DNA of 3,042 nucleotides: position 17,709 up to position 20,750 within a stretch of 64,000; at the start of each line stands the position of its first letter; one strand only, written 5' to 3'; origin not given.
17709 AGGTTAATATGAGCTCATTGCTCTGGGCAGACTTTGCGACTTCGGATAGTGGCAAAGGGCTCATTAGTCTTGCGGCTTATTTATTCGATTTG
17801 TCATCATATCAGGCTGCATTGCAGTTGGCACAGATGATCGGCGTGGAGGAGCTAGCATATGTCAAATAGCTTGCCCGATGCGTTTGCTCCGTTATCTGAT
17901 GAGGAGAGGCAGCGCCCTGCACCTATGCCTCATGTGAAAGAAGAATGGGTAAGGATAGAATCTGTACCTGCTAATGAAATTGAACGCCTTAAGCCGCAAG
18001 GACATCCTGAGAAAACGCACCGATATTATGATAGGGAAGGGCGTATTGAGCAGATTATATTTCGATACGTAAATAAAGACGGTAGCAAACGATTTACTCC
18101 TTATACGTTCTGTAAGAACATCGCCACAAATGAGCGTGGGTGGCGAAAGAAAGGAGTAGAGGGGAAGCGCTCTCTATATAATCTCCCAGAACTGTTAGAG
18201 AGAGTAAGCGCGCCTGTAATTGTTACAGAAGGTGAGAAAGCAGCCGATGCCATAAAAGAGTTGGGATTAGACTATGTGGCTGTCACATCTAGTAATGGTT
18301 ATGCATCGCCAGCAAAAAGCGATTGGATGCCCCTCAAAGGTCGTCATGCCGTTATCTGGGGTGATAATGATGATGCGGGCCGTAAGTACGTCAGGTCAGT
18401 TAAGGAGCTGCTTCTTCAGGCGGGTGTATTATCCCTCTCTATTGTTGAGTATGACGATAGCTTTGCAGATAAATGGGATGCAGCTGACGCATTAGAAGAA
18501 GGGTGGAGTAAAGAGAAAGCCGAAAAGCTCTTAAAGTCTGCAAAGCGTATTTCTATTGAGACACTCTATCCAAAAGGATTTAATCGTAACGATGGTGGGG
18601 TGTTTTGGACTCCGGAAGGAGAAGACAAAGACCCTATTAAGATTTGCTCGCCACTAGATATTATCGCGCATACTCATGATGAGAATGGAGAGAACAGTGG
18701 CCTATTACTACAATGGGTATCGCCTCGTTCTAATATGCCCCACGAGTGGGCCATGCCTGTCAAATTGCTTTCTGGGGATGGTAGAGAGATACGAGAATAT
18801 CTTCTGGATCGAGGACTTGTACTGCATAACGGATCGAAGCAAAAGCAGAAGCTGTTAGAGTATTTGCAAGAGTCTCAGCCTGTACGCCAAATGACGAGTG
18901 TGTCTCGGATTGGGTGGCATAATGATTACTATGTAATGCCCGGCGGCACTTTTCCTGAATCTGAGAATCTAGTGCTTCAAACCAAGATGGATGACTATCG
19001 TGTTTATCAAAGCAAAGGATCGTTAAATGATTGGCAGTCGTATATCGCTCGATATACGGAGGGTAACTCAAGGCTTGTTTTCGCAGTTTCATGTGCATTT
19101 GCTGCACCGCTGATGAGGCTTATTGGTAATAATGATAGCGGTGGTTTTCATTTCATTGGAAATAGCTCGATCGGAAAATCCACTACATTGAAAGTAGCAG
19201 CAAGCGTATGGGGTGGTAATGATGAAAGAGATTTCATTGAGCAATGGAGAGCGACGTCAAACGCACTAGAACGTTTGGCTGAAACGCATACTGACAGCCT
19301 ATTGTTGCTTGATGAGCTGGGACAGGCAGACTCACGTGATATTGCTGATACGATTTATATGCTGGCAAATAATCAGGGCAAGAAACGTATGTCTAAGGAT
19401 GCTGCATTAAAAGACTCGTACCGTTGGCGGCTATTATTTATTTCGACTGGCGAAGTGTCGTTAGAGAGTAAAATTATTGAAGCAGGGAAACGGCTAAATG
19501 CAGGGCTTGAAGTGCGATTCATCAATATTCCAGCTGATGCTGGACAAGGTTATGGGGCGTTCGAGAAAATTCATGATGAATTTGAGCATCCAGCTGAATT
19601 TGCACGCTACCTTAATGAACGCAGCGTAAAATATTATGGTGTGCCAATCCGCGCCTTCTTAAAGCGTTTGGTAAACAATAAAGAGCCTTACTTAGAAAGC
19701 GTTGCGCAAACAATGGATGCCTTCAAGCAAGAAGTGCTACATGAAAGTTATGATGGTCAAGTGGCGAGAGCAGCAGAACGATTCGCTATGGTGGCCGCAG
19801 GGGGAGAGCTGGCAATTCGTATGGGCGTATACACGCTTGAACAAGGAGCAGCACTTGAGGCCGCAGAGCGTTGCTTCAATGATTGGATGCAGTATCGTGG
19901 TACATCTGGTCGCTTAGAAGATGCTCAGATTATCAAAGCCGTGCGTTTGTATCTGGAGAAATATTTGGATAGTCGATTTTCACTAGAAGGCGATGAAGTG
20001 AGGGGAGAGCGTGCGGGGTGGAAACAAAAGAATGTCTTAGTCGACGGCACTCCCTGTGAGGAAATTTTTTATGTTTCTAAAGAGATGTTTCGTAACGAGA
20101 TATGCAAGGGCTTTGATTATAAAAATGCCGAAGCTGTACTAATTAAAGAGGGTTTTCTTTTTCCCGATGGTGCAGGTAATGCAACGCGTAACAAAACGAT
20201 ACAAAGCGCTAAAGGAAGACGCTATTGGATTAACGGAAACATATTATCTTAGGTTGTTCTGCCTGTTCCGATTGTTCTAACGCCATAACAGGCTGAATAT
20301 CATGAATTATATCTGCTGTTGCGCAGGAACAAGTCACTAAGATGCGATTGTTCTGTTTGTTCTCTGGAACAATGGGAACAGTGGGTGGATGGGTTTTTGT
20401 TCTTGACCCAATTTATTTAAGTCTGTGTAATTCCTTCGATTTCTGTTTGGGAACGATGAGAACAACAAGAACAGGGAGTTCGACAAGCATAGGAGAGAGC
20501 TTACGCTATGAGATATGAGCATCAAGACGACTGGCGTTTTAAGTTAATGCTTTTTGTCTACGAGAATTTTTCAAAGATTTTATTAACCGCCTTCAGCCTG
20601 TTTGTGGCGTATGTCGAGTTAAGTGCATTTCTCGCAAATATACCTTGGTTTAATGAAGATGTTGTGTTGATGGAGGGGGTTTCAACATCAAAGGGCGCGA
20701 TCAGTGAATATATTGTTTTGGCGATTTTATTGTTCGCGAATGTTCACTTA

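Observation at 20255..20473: Dyad-symmetric array of 9-bp-phased TGTTC iterons immediately after the primase-helicase gene: putative island replication origin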

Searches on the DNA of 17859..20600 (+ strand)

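Call 7: search_dna_similar(query=window:17859-20520:+, collection=ecoli_genomes, mode=near, max_rows=15)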
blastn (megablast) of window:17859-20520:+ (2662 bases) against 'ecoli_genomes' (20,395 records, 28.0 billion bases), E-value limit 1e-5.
No match.

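Call 68: search_rna_families(source=window, start=20150, end=20600, threshold=evalue, max_evalue=1)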
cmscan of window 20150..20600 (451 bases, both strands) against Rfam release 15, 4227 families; matches with E-value up to 1: 1.
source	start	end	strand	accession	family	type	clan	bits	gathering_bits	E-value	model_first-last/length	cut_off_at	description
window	20252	20303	+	RF00852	mir-231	Gene; miRNA;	-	17.8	50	0.87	1-80/80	no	mir-231 microRNA precursor family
